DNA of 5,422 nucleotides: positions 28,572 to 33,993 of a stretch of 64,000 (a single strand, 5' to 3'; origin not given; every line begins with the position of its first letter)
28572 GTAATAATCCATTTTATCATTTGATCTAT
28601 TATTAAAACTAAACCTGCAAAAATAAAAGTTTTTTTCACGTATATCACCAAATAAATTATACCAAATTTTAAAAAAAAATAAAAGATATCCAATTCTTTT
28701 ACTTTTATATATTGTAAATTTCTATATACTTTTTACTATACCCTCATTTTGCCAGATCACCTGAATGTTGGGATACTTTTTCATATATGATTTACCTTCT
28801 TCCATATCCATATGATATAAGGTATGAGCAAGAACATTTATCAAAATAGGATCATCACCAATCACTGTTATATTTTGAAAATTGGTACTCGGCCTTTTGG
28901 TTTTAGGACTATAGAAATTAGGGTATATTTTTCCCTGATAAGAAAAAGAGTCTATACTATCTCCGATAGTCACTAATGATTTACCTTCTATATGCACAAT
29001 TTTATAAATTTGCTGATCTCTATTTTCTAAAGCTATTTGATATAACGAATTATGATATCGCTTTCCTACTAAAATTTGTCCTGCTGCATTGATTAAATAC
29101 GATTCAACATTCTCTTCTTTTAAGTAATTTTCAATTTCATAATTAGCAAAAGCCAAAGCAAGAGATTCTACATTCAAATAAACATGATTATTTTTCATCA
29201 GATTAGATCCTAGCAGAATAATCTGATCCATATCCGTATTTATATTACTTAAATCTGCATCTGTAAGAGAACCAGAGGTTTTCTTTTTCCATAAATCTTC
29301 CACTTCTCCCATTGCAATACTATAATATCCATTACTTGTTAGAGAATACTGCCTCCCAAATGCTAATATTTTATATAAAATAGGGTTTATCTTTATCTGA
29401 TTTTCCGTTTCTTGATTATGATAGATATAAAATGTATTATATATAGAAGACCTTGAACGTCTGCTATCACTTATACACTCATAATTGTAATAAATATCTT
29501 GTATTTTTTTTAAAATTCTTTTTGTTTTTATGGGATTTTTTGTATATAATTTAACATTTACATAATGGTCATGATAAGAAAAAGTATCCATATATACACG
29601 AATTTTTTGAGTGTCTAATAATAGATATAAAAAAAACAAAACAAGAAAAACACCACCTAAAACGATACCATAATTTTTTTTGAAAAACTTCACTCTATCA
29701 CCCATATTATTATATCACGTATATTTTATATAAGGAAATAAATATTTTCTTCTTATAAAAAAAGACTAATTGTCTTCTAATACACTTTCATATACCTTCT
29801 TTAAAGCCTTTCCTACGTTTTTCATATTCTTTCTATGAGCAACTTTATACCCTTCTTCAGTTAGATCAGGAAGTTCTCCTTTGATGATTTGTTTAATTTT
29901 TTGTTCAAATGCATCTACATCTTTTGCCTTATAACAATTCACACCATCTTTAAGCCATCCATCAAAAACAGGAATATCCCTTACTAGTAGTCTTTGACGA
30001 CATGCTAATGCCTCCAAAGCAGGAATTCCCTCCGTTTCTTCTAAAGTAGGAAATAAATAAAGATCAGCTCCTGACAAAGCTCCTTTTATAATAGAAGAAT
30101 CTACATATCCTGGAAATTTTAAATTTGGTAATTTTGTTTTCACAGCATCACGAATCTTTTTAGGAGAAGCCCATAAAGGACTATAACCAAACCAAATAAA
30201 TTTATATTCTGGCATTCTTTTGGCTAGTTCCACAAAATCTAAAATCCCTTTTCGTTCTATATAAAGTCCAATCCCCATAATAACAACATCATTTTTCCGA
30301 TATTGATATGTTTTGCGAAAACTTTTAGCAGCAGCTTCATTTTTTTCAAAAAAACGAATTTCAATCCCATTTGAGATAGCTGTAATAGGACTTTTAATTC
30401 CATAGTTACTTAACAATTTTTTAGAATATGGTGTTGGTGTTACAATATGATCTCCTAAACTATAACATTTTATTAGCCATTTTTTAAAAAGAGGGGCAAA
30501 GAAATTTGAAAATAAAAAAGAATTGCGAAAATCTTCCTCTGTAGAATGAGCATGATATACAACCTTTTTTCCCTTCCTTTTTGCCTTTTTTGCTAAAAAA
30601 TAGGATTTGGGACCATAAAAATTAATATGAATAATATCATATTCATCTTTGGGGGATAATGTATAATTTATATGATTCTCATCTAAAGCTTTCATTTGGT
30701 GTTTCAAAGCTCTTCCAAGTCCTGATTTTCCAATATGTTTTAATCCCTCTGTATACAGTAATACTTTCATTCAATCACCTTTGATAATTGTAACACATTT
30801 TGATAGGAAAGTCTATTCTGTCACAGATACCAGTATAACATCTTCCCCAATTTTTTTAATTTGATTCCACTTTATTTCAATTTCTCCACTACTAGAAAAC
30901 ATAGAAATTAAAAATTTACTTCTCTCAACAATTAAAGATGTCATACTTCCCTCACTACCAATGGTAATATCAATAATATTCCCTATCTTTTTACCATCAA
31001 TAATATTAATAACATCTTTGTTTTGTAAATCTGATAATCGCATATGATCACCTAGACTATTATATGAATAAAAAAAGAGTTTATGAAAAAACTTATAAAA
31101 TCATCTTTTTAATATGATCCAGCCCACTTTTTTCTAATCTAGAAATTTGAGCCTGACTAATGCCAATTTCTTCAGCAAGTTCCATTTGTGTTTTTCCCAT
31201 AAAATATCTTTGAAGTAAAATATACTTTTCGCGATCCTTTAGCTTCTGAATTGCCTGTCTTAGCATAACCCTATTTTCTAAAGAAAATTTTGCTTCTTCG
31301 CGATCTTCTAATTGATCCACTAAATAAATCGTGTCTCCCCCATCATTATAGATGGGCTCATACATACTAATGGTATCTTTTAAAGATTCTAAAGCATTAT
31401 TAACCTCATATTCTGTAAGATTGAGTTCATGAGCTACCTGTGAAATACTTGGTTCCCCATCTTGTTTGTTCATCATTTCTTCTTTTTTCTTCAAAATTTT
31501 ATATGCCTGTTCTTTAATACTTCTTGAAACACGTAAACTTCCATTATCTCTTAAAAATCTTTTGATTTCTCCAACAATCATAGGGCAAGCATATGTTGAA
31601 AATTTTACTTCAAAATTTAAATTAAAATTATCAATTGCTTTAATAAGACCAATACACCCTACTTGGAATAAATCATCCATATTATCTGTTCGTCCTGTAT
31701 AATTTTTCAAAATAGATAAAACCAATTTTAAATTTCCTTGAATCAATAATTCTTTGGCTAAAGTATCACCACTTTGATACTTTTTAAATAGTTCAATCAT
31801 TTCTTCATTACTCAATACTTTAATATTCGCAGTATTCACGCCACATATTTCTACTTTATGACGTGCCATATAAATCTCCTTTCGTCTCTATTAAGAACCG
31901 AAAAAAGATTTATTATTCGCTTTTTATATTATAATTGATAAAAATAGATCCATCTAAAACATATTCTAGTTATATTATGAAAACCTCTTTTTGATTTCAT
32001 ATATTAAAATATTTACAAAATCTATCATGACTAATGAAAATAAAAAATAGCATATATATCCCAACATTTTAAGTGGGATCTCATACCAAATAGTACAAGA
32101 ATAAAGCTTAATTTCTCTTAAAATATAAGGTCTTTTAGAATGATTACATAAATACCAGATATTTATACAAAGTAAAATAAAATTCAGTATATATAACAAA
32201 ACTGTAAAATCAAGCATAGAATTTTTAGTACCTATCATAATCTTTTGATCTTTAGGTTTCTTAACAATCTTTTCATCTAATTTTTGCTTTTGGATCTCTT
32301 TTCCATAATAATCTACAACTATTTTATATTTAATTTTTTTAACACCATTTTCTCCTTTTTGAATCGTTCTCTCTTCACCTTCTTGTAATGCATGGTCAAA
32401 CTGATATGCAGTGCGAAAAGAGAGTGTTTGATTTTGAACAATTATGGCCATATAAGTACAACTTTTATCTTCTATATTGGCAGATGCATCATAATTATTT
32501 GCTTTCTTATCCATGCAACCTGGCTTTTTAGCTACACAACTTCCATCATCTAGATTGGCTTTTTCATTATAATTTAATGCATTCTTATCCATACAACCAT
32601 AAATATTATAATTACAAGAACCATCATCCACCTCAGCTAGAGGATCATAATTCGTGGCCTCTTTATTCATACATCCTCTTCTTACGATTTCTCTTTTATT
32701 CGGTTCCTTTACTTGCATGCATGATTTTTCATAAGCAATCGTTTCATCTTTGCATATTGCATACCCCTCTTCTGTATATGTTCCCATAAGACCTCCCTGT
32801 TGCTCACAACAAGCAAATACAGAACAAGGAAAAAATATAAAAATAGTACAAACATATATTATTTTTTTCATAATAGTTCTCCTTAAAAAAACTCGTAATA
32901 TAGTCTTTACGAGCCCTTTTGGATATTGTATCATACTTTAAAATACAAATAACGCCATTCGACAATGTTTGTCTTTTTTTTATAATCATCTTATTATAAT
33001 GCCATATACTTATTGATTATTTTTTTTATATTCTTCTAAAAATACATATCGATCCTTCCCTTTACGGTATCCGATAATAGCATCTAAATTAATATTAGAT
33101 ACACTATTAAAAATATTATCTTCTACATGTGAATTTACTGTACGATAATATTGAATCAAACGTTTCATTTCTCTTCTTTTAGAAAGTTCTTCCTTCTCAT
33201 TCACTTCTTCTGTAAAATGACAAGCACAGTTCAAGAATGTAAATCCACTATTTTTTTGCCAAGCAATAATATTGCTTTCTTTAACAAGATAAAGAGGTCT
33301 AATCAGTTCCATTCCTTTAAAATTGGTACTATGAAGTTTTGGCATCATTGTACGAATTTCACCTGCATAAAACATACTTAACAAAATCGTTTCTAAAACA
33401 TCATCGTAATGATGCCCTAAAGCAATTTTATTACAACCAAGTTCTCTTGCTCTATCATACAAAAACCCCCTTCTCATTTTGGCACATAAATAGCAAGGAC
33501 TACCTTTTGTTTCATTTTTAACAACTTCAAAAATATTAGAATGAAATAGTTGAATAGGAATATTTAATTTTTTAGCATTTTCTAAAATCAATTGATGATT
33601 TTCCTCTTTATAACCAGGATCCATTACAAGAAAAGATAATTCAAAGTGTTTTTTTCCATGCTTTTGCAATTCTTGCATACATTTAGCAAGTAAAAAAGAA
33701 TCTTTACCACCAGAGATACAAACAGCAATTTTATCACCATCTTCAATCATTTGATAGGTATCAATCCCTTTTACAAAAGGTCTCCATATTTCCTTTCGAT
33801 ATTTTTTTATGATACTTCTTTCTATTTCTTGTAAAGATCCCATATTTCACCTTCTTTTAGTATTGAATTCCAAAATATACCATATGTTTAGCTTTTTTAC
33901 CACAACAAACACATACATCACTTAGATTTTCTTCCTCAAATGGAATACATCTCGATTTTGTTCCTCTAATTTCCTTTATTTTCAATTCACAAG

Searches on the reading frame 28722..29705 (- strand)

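Call 26: search_protein_families(library=pfam, proteins=[window:28722-29705:-], max_evalue=0.00001)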
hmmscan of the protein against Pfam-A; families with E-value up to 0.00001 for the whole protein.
window:28722-29705:- (327 aa): 1 family
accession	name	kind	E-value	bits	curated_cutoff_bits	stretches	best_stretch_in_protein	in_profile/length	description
PF02424.20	ApbE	-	1.3e-31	110.5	25.6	1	48-318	4-266/266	ApbE family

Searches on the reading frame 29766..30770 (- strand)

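Call 26: search_protein_families(library=pfam, proteins=[window:29766-30770:-], max_evalue=0.00001)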
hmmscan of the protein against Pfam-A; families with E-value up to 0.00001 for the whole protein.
window:29766-30770:- (334 aa): 3 families
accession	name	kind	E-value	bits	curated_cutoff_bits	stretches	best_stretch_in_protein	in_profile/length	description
PF13439.12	Glyco_transf_4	-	4.3e-16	59.8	28.5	1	42-138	71-168/170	Glycosyltransferase Family 4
PF00534.26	Glycos_transf_1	-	4.5e-14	52.8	26.4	1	152-302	6-160/172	Glycosyl transferases group 1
PF13692.12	Glyco_trans_1_4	-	1.6e-11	45.1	27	1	167-297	7-141/142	Glycosyl transferases group 1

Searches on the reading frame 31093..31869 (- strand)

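Call 26: search_protein_families(library=pfam, proteins=[window:31093-31869:-], max_evalue=0.00001)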
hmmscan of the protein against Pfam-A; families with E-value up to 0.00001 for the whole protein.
window:31093-31869:- (258 aa): 3 families
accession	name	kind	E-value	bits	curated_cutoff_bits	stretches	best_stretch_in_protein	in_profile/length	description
PF04542.20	Sigma70_r2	-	1.3e-17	63.8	24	1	42-110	1-69/71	Sigma-70 region 2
PF04545.22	Sigma70_r4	-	1.2e-12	47.5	24.1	1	206-255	1-50/50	Sigma-70, region 4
PF04539.22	Sigma70_r3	-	2.8e-08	34.2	25.3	1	120-179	1-60/78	Sigma-70 region 3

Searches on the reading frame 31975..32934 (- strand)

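Call 26: search_protein_families(library=pfam, proteins=[window:31975-32934:-], max_evalue=0.00001)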
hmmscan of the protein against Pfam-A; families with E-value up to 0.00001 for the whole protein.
window:31975-32934:- (319 aa): 1 family
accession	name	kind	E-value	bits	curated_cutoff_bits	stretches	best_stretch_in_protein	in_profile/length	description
PF07501.17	G5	-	1.8e-14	54.1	23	1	166-237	5-75/75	G5 domain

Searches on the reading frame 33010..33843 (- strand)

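Call 26: search_protein_families(library=pfam, proteins=[window:33010-33843:-], max_evalue=0.00001)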
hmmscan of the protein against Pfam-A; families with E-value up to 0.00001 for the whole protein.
window:33010-33843:- (277 aa): 1 family
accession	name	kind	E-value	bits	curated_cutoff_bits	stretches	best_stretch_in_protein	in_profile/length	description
PF01171.26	ATP_bind_3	-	2e-17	64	27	1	38-204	1-164/182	PP-loop family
